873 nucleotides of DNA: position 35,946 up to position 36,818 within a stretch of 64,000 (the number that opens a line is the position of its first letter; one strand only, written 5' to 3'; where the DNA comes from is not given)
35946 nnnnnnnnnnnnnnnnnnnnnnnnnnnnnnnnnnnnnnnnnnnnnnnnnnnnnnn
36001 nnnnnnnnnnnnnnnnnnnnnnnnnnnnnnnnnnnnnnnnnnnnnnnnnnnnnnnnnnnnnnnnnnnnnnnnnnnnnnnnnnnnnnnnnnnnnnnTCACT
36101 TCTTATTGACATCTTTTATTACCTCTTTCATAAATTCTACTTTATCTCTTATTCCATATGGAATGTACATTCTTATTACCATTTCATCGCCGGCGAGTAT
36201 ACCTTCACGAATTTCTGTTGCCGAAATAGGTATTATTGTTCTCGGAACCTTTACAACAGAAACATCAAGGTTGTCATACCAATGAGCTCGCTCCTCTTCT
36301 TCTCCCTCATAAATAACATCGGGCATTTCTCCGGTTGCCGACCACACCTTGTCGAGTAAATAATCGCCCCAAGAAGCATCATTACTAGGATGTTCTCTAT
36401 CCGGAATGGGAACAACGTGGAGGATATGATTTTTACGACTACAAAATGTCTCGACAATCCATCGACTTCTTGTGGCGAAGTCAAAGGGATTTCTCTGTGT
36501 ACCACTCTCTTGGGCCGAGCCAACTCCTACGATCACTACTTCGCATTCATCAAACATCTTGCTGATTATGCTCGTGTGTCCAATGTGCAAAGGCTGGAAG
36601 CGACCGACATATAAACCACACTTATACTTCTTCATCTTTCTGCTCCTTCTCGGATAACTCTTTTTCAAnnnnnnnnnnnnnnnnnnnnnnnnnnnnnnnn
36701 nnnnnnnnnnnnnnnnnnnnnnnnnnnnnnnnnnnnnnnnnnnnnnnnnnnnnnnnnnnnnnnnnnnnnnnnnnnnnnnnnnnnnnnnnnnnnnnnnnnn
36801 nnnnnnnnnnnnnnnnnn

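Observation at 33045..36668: Complete Preiss-Handler NAD+ salvage route encoded by the phage (PncA-PncB-NadE-NadM)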

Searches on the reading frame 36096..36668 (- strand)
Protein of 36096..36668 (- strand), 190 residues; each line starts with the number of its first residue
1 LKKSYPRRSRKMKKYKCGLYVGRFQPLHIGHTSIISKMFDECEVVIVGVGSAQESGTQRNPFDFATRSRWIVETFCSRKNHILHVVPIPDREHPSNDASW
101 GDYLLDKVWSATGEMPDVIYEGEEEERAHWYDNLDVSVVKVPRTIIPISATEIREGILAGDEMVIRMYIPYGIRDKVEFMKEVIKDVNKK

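Call 3: search_protein_families(library=pfam, proteins=[window:36096-36668:-], max_evalue=0.01)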
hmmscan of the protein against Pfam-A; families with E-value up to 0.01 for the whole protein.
window:36096-36668:- (190 aa): 1 family
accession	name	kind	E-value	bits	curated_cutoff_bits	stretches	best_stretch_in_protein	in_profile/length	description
PF01467.32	CTP_transf_like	-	1.2e-09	38.9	21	1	19-72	1-55/133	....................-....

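Call 4: search_protein_families(library=ncbifam, proteins=[window:36096-36668:-], max_evalue=0.01)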
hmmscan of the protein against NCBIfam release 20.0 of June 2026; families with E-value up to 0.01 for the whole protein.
window:36096-36668:- (190 aa): 20 families
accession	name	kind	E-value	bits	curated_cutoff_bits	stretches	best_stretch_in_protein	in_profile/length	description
NF003786.0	PRK05379.1-2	equivalog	3.3e-21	75.9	397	1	10-165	9-167/354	bifunctional nicotinamide-nucleotide adenylyltransferase/Nudix hydroxylase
TIGR01526.1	nadR_NMN_Atrans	equivalog_domain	1.6e-20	73.6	341.15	1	16-156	2-145/325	nicotinamide-nucleotide adenylyltransferase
NF002243.0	PRK01153.1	subfamily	6.7e-18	64.9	127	1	18-95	3-82/175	nicotinamide-nucleotide adenylyltransferase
NF003791.0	PRK05379.2-3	equivalog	1e-17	64.4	409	1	13-178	3-168/340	bifunctional nicotinamide-nucleotide adenylyltransferase/Nudix hydroxylase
TIGR01527.1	arch_NMN_Atrans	equivalog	8.1e-17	61.3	181.2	1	18-123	2-101/167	nicotinamide-nucleotide adenylyltransferase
NF003787.0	PRK05379.1-4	equivalog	2.9e-13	49.5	449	1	9-160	3-155/346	bifunctional nicotinamide-nucleotide adenylyltransferase/Nudix hydroxylase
TIGR00125.1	cyt_tran_rel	domain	1.5e-10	41.1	27.7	1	18-75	2-59/65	adenylyltransferase/cytidyltransferase family protein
NF003788.0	PRK05379.1-5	equivalog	2.3e-10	40.3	354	1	14-100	4-87/351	bifunctional nicotinamide-nucleotide adenylyltransferase/Nudix hydroxylase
NF010365.0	PRK13793.1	equivalog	3.3e-10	39.9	198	1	13-161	2-149/196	nicotinate-nicotinamide nucleotide adenylyltransferase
NF005988.0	PRK08099.1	equivalog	1.1e-08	34.6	201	1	11-155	60-213/411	multifunctional transcriptional regulator/nicotinamide-nucleotide adenylyltransferase/ribosylnicotinamide kinase NadR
NF003789.0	PRK05379.2-1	equivalog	1.8e-08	33.7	355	1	17-162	9-154/312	bifunctional nicotinamide mononucleotide adenylyltransferase/ADP-ribose pyrophosphatase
NF003785.0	PRK05379.1-1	equivalog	3.7e-08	33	418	1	15-109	2-96/347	bifunctional nicotinamide-nucleotide adenylyltransferase/Nudix hydroxylase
NF003790.0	PRK05379.2-2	equivalog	9.2e-08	31.5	403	1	11-157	15-162/354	bifunctional nicotinamide mononucleotide adenylyltransferase/ADP-ribose pyrophosphatase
NF001985.0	PRK00777.1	subfamily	1.7e-05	24.9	104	1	22-157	11-145/157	pantetheine-phosphate adenylyltransferase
NF002250.0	PRK01170.1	subfamily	1.8e-05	24.4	489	1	21-159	6-141/322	bifunctional pantetheine-phosphate adenylyltransferase/NTP phosphatase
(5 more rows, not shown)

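Call 6: search_protein_families(library=phrogs, proteins=[window:36096-36668:-], max_evalue=0.001)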
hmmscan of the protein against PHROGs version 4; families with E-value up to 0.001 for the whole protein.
window:36096-36668:- (190 aa): 3 families
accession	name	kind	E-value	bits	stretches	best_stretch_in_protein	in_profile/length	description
phrog_395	-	other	4.3e-18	67.2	1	9-185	5-196/373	cytidyltransferase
phrog_3462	-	moron, auxiliary metabolic gene and host takeover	5.4e-16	59.7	1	16-157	3-150/346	nicotinamide-nucleotide adenylyltransferase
phrog_3041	-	other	3.6e-11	43.2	1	8-83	43-121/678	cytidyltransferase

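Call 20: search_solved_structures(query=window:36096-36635:-, max_evalue=0.001, show_alignments=3)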
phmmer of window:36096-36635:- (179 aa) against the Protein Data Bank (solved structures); distinct sequences matched with E-value up to 0.001: 15.
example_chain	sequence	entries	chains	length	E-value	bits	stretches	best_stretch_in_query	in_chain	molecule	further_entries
1f9a_A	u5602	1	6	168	3.2e-14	56.4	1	7-169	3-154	HYPOTHETICAL PROTEIN MJ0541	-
2qjo_A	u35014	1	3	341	6.4e-11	45.6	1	2-165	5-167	Bifunctional NMN adenylyltransferase/Nudix hydrolase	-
8x7f_A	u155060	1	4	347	3.8e-10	43.1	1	6-153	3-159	Trifunctional NAD biosynthesis/regulator protein NadR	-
1lw7_A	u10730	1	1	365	1.3e-08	38.2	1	5-144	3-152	TRANSCRIPTIONAL REGULATOR NADR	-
1ej2_A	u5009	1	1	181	5e-08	36.2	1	7-81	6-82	NICOTINAMIDE MONONUCLEOTIDE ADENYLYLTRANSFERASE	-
4yp5_A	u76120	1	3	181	5.1e-08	36.2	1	7-81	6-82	Nicotinamide-nucleotide adenylyltransferase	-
1m8j_A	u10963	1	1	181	5.9e-08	36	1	7-79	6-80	Nicotinamide-nucleotide Adenylyltransferase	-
9x6f_A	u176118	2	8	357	1.1e-07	35.1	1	4-148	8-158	Nicotinamide-nucleotide adenylyltransferase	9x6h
1m8g_A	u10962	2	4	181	1.4e-07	34.8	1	7-81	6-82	Nicotinamide-nucleotide Adenylyltransferase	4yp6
4yp7_A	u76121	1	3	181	2.6e-07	33.9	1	7-81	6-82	Nicotinamide-nucleotide adenylyltransferase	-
1m8f_A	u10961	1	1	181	3.6e-07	33.4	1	7-79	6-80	nicotinamide-nucleotide adenylyltransferase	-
1hyb_A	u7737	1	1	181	1.3e-06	31.6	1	7-81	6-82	NICOTINAMIDE MONONUCLEOTIDE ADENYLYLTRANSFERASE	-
1m8k_A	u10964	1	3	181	1.3e-06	31.6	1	7-81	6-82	Nicotinamide-nucleotide Adenylyltransferase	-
2qjt_B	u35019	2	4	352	2.2e-06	30.8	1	4-101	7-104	Nicotinamide-nucleotide adenylyltransferase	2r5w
6gye_A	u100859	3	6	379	0.00077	22.6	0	6-145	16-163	Nicotinamide-nucleotide adenylyltransferase NadR family / Ribosylnicotinamide kinase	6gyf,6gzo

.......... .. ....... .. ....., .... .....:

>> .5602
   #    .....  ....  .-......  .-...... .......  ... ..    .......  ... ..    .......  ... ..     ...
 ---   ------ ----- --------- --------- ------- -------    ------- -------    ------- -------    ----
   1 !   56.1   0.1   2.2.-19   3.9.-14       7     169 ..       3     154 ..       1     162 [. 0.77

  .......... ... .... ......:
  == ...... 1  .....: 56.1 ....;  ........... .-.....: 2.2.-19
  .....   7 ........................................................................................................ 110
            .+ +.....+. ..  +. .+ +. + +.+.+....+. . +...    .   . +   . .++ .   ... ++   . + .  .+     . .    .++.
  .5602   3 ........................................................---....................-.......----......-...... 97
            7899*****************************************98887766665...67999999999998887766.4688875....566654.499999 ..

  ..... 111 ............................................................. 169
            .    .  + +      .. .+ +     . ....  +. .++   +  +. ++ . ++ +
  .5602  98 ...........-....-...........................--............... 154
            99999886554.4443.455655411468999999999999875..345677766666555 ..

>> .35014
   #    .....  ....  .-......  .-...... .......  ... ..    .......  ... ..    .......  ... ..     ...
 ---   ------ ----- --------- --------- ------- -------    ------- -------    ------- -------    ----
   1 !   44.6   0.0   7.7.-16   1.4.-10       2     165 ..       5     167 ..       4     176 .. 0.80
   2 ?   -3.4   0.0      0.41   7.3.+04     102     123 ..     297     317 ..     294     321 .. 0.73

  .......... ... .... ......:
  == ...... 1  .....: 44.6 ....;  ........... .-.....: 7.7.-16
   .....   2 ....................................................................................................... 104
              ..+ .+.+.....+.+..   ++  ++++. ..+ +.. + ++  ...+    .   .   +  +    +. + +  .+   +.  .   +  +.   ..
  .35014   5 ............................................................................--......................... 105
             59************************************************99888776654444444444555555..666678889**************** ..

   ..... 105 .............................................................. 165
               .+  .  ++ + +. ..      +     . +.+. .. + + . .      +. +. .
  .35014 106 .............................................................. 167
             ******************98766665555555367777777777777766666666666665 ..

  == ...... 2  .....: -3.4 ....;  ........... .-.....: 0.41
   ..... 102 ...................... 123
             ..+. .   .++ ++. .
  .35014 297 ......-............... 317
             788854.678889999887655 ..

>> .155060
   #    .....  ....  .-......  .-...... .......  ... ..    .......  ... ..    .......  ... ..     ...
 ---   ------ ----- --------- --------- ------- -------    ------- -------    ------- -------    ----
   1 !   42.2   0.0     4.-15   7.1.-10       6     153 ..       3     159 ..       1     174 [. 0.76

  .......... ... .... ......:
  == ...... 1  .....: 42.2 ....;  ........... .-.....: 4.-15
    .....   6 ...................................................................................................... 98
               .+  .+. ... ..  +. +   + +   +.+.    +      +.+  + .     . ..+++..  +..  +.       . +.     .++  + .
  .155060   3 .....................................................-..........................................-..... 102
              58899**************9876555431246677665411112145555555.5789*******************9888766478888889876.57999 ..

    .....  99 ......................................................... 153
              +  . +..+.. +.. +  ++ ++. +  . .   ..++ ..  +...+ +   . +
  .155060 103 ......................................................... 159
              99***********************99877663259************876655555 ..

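Call 68: find_homologous_proteins(query=window:36096-36635:-, max_evalue=0.00001)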
Query window:36096-36635:- (179 aa): 245 proteins with E <= 0.00001 among 272 candidates; the best 120 are listed.
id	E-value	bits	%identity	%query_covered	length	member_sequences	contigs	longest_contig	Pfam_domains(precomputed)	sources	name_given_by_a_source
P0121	1.3e-108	379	92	100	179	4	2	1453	PF01467.33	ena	-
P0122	3.6e-92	325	80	97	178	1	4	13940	PF01467.33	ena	-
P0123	1.1e-90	320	79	97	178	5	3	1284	PF01467.33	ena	-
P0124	2.9e-90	319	77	99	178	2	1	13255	PF01467.33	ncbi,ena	-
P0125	1.8e-88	313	78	97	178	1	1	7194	PF01467.33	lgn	-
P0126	3.2e-88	312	78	97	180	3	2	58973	PF01467.33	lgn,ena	-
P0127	7.6e-88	311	77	97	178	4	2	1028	PF01467.33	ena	-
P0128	2.1e-86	306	76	99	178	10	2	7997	PF01467.33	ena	-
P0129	2.7e-86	306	77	97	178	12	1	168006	PF01467.33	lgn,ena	-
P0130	1.1e-85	304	76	97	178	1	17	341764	PF01467.33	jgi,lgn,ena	-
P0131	2.4e-84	300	75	97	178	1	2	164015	PF01467.33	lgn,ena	-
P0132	6.1e-84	298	77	97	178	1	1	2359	PF01467.33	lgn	-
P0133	9.7e-84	298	73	98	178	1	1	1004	PF01467.33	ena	-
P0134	3.5e-80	286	72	97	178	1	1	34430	PF01467.33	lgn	-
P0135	1.1e-77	278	71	97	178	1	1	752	PF01467.33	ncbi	-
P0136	3.4e-74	267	67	97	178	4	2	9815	PF01467.33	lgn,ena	-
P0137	4.3e-70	253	64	97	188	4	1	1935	PF01467.33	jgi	jgi:cytidyltransferase-like protein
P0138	4.6e-69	250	63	96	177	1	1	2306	PF01467.33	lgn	-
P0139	1.3e-68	248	61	99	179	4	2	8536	PF01467.33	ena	-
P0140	1.8e-68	248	62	100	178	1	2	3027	PF01467.33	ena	-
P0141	4.8e-68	247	62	99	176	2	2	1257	PF01467.33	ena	-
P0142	1.0e-65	239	60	97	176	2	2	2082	PF01467.33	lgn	-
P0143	2.4e-65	238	60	97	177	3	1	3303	PF01467.33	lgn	-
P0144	8.8e-65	236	62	97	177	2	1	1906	PF01467.33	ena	-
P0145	5.4e-64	233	61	97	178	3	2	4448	PF01467.33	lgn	-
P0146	1.0e-63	232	62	97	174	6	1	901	PF01467.33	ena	-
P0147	7.9e-63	230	59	100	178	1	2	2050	PF01467.33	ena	-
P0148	1.3e-62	229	60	99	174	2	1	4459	PF01467.33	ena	-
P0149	7.0e-62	226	58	99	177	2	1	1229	PF01467.33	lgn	-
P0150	1.1e-61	226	58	99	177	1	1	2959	PF01467.33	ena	-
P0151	8.5e-61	223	58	99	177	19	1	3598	PF01467.33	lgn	-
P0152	1.4e-60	222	55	100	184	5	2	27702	PF01467.33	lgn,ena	-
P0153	6.2e-60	220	58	99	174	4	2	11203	PF01467.33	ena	-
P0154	8.0e-60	220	58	97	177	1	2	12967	PF01467.33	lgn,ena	-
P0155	8.4e-60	220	55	97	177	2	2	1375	PF01467.33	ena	-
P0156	1.0e-59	219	54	99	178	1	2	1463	PF01467.33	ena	-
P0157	1.7e-59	219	57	99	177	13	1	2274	PF01467.33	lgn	-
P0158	3.3e-59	218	56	100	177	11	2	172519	PF01467.33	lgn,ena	-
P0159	3.9e-59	218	56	100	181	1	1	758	PF01467.33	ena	-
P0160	9.6e-59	216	54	97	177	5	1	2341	PF01467.33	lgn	-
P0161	1.4e-58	216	55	100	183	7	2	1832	PF01467.33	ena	-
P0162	3.5e-58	214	53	100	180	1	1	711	PF01467.33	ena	-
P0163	3.9e-58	214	54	100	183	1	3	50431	PF01467.33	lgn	-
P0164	4.4e-58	214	56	97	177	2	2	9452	PF01467.33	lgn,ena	-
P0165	6.4e-58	214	55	99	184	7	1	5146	PF01467.33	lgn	-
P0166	7.7e-58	213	55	100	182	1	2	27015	PF01467.33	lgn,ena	-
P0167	7.9e-58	213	55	99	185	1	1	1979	PF01467.33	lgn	-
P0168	1.1e-57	213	56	99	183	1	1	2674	PF01467.33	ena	-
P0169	1.1e-57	213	55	97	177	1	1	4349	PF01467.33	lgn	-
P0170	1.4e-57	212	55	99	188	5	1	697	PF01467.33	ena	-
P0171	1.9e-57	212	53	99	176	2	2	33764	PF01467.33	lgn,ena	-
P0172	2.0e-57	212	54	98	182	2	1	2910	PF01467.33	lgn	-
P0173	2.0e-57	212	55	97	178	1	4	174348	PF01467.33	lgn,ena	-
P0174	2.9e-57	211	54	99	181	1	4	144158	PF01467.33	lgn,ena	-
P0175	3.7e-57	211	56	98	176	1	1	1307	PF01467.33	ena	-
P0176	4.6e-57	211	56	99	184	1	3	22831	PF01467.33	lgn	-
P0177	6.0e-57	210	55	96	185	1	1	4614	PF01467.33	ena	-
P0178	8.2e-57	210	55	97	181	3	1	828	PF01467.33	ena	-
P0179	9.1e-57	210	56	98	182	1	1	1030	PF01467.33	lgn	-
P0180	2.3e-56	208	55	100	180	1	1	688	PF01467.33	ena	-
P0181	2.8e-56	208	54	96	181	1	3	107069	PF01467.33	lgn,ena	-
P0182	3.1e-56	208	55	99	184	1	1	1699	PF01467.33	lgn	-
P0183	3.5e-56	208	52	97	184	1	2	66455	PF01467.33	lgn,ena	-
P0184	5.1e-56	207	53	99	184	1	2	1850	PF01467.33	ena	-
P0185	5.2e-56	207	53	100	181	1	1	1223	PF01467.33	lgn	-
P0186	5.3e-56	207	55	99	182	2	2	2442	PF01467.33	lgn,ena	-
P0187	8.7e-56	207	53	97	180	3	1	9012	PF01467.33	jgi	jgi:nicotinamide-nucleotide adenylyltransferase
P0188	1.2e-55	206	51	99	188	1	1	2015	PF01467.33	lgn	-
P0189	1.5e-55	206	52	100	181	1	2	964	PF01467.33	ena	-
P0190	1.8e-55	206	52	97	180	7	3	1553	PF01467.33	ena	-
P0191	1.9e-55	205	51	100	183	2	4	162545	PF01467.33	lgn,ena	-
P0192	2.2e-55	205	54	99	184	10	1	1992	PF01467.33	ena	-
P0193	2.5e-55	205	54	100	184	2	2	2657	PF01467.33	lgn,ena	-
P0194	2.7e-55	205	52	99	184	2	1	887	PF01467.33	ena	-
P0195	2.9e-55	205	53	100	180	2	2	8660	PF01467.33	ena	-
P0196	5.0e-55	204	55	99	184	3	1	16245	PF01467.33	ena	-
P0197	6.8e-55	204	56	100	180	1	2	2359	PF01467.33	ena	-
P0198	8.4e-55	203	55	99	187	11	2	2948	PF01467.33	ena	-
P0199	1.3e-54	203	52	100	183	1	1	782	PF01467.33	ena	-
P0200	1.6e-54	202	54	99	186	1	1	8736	PF01467.33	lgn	-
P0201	1.8e-54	202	52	99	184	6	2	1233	PF01467.33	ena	-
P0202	1.9e-54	202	53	99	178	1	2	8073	PF01467.33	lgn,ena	-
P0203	2.0e-54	202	53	97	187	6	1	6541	PF01467.33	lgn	-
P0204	2.1e-54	202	53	99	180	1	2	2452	PF01467.33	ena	-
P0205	2.9e-54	202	55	98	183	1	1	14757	PF01467.33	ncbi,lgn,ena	-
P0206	3.1e-54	202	53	99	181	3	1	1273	PF01467.33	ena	-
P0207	3.2e-54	202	52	97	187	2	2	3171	PF01467.33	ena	-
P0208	3.6e-54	201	52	99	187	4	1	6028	PF01467.33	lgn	-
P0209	6.8e-54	200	53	97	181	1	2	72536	PF01467.33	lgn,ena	-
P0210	7.1e-54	200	50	100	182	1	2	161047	PF01467.33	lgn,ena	-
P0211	8.9e-54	200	53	99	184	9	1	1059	PF01467.33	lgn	-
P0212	1.0e-53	200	53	98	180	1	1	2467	PF01467.33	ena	-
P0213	1.7e-53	199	54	97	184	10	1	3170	PF01467.33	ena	-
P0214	1.9e-53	199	56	89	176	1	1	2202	PF01467.33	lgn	-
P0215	3.0e-53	198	54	97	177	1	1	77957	PF01467.33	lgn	-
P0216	3.7e-53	198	57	89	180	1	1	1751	PF01467.33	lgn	-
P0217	6.0e-53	197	52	99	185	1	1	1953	PF01467.33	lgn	-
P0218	7.2e-53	197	51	99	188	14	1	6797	PF01467.33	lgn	-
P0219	1.0e-52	197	50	100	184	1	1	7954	PF01467.33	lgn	-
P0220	1.1e-52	197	52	99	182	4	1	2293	PF01467.33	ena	-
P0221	1.4e-52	196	51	99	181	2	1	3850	PF01467.33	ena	-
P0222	1.4e-52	196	50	99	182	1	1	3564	PF01467.33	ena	-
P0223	1.7e-52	196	52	99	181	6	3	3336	PF01467.33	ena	-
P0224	2.1e-52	196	52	98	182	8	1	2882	PF01467.33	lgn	-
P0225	2.8e-52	195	57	88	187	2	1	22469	PF01467.33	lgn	-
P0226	2.9e-52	195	55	91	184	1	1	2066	PF01467.33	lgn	-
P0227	3.1e-52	195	55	89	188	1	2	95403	PF01467.33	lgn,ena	-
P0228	3.8e-52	195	52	98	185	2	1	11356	PF01467.33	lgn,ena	-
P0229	9.7e-52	193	52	99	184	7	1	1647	PF01467.33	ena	-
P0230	1.1e-51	193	49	99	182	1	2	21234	PF01467.33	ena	-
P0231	1.4e-51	193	53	95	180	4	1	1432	PF01467.33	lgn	-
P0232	1.4e-51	193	50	99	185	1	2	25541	PF01467.33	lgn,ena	-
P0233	1.5e-51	193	49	99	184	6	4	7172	PF01467.33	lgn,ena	-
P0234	1.9e-51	192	53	99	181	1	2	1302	PF01467.33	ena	-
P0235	2.9e-51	192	53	98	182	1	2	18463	PF01467.33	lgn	-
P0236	3.1e-51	192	49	99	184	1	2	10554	PF01467.33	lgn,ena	-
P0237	7.1e-51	191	53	97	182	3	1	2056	PF01467.33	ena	-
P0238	1.1e-50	190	49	99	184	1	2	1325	PF01467.33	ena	-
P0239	1.1e-50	190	50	99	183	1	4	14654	PF01467.33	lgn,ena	-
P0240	1.2e-50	190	50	99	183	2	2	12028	PF01467.33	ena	-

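Call 70: search_solved_structures(query=A2, max_evalue=0.01, show_alignments=1)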
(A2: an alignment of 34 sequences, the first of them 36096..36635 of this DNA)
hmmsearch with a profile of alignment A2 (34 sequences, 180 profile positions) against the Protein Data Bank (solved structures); distinct sequences matched with E-value up to 0.01: 35.
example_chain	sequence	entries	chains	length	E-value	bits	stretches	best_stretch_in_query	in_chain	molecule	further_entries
1f9a_A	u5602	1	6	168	2.3e-22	82.8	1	7-173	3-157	HYPOTHETICAL PROTEIN MJ0541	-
2qjo_A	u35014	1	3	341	2.1e-20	76.4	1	2-172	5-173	Bifunctional NMN adenylyltransferase/Nudix hydrolase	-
1ej2_A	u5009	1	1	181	2.5e-18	69.7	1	7-83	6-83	NICOTINAMIDE MONONUCLEOTIDE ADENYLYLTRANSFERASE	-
4yp5_A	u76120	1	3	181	2.5e-18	69.7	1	7-83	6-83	Nicotinamide-nucleotide adenylyltransferase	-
1m8j_A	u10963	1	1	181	1e-17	67.7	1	7-82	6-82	Nicotinamide-nucleotide Adenylyltransferase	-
1m8g_A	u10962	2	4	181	1.3e-17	67.4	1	7-83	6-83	Nicotinamide-nucleotide Adenylyltransferase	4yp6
4yp7_A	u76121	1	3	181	1.5e-17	67.1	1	7-83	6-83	Nicotinamide-nucleotide adenylyltransferase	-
1m8f_A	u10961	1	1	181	4e-17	65.7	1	7-83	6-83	nicotinamide-nucleotide adenylyltransferase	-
1hyb_A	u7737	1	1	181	8.5e-17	64.7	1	7-83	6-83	NICOTINAMIDE MONONUCLEOTIDE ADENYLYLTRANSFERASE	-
1m8k_A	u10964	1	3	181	8.6e-17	64.7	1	7-83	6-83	Nicotinamide-nucleotide Adenylyltransferase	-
2qjt_B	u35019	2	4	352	1.5e-16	63.9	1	4-123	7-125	Nicotinamide-nucleotide adenylyltransferase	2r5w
9x6f_A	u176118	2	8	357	9.6e-10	41.7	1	4-149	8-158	Nicotinamide-nucleotide adenylyltransferase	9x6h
1lw7_A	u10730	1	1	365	1.1e-08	38.2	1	5-146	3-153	TRANSCRIPTIONAL REGULATOR NADR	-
8x7f_A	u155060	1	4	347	6.7e-08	35.7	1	6-146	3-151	Trifunctional NAD biosynthesis/regulator protein NadR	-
6gye_A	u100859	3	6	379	4.3e-07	33.1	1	5-147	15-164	Nicotinamide-nucleotide adenylyltransferase NadR family / Ribosylnicotinamide kinase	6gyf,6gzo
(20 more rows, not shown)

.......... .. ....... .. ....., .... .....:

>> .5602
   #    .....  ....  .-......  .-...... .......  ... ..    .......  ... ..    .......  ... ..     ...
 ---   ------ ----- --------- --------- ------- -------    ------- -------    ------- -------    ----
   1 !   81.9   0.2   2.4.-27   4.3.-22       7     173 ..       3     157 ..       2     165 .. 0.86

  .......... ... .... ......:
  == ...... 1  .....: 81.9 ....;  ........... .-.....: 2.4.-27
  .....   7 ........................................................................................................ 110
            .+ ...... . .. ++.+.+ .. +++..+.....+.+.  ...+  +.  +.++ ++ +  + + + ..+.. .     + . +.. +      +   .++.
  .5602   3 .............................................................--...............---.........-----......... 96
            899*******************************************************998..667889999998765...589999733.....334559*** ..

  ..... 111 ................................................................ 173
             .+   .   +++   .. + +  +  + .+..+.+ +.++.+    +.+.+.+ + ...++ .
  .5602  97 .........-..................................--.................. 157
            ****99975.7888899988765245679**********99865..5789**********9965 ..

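Call 76: predict_structure(alignment_id=A2)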
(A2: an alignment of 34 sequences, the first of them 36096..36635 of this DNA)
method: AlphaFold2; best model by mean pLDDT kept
length: 179 residues; sequences in the alignment: 34
mean_pLDDT: 92.1   pTM: 0.88
mean pLDDT of the five models: 92.1, 91.7, 91.4, 91.1, 90.1
residues with pLDDT >= 90: 135; 70-90: 40; 50-70: 4; < 50: 0
segments of 3 or more residues with pLDDT < 50: none
pLDDT, mean of each block of 10 residues (from residue 1): 92 93 95 97 94 98 90 95 84 95 96 78 91 79 96 95 97 92
secondary structure, 60 per line:
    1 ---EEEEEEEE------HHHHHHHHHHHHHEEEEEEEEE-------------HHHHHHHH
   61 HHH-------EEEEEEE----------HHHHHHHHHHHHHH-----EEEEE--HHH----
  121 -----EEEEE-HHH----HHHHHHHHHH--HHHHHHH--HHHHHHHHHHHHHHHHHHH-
elements in order: E4-11 H18-30 E31-39 H53-63 E71-77 H88-101 E107-111 E126-130 H139-148 H151-157 H160-178
